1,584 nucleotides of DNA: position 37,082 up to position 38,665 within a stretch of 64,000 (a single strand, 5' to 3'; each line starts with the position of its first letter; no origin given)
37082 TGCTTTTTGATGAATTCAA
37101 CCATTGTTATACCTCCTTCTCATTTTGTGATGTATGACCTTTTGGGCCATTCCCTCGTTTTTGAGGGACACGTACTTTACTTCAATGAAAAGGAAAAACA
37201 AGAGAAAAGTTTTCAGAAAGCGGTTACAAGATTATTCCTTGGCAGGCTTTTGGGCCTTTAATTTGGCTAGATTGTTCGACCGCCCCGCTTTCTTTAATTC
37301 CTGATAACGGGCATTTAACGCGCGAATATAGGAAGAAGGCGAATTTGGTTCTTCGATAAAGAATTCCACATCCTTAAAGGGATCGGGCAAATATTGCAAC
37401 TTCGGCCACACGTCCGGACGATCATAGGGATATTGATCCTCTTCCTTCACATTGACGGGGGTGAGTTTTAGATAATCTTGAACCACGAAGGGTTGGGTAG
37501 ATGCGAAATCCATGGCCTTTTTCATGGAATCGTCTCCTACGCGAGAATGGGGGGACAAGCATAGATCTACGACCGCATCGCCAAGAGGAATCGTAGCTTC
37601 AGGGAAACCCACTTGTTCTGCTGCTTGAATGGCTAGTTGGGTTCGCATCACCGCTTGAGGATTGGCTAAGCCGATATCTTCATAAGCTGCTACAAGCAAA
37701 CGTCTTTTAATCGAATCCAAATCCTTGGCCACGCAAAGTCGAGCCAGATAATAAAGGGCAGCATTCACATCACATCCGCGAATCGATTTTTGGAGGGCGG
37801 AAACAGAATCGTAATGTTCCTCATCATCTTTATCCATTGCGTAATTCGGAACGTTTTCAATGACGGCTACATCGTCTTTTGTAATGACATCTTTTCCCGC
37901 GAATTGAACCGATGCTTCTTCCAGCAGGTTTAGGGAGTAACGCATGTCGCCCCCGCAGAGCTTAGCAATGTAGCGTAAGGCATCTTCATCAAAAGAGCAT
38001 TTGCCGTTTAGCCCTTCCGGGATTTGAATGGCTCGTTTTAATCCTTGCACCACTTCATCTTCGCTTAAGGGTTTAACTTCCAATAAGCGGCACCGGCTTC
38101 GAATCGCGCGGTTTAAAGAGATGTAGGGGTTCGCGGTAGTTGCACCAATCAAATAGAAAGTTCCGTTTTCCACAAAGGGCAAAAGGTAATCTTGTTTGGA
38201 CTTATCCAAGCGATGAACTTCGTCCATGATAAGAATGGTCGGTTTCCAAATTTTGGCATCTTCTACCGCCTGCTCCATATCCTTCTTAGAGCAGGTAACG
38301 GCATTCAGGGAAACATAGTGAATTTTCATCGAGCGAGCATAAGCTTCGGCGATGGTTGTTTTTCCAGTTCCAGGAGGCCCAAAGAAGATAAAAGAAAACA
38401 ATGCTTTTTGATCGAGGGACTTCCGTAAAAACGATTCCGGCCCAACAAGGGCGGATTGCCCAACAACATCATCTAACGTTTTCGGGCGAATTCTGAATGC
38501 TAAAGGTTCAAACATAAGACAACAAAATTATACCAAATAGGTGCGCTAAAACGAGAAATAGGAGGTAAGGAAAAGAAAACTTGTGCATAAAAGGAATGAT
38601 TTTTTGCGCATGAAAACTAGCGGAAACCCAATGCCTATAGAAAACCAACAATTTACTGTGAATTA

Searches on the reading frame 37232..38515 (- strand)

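Call 3: search_protein_families(library=pfam, proteins=[window:37232-38515:-], max_evalue=0.01)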
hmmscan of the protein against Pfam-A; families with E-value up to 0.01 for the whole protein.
window:37232-38515:- (427 aa): 19 families
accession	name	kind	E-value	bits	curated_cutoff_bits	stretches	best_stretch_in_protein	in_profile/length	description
PF12002.13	MgsA_C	-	2.3e-33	115.9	27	1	247-393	1-155/167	MgsA AAA+ ATPase C terminal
PF16193.11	AAA_assoc_2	-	5.8e-19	68.6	34.3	1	172-246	4-81/81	AAA C-terminal domain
PF00004.35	AAA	-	1.1e-16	62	21.2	1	43-143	2-124/131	ATPase family associated with various cellular activities (AAA)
PF05496.18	RuvB_N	-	2.2e-11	44.2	27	1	9-121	1-114/159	Holliday junction DNA helicase RuvB P-loop domain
PF13173.12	AAA_14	-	1.4e-07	32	27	1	43-155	6-128/129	AAA domain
PF07728.20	AAA_5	-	1.4e-06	28.8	22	1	42-123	2-98/139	AAA domain (dynein-related subfamily)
PF13401.12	AAA_22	-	5.6e-05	23.9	27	0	43-78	9-44/130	AAA domain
PF00158.32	Sigma54_activat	-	9.3e-05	22.6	20.2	0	94-128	96-130/168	Sigma-54 interaction domain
PF13191.12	AAA_16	-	0.00035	21.6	32.6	0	46-69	31-57/167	AAA ATPase domain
PF13238.12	AAA_18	-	0.00052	20.9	29.4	1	45-114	4-62/128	AAA domain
PF13177.12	DNA_pol3_delta2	-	0.00087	19.7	27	0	93-150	103-160/161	DNA polymerase III, delta subunit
PF01695.23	IstB_IS21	-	0.0011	18.9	24.1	1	42-112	95-176/238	IstB-like ATP binding protein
PF21960.2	RCF1-5-like_lid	-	0.0012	19.2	27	1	175-201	14-41/43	RCF1/5-like, AAA+ ATPase lid domain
PF07724.20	AAA_2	-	0.0022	18.5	27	0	39-86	3-45/166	AAA domain (Cdc48 subfamily)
PF14532.12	Sigma54_activ_2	-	0.0036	18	25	1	45-117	27-95/138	Sigma-54 interaction domain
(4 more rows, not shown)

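Call 4: search_protein_families(library=padloc, proteins=[window:37232-38515:-], max_evalue=0.001)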
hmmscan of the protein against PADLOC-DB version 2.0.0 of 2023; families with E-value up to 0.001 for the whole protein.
window:37232-38515:- (427 aa): 7 families
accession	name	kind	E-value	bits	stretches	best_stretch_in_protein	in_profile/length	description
PDLC04790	PDC-S01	-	4.7e-05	20.3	1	46-160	34-150/422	-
PDLC04232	IetA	-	5.6e-05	20.7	1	42-71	119-150/330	-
PDLC02196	IetA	-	0.00018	19.1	1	40-66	123-149/374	-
PDLC01994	RtcR_PspF1--CARF_AAA_HTH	-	0.00022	18.4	0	93-128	252-287/468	-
PDLC00915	TRIP13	-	0.00037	18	0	43-62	67-86/302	TRIP13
PDLC02195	IetA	-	0.00046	17.6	0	40-65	138-163/395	-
PDLC04140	mad8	-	0.00061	17.4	0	44-100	32-100/314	mads_8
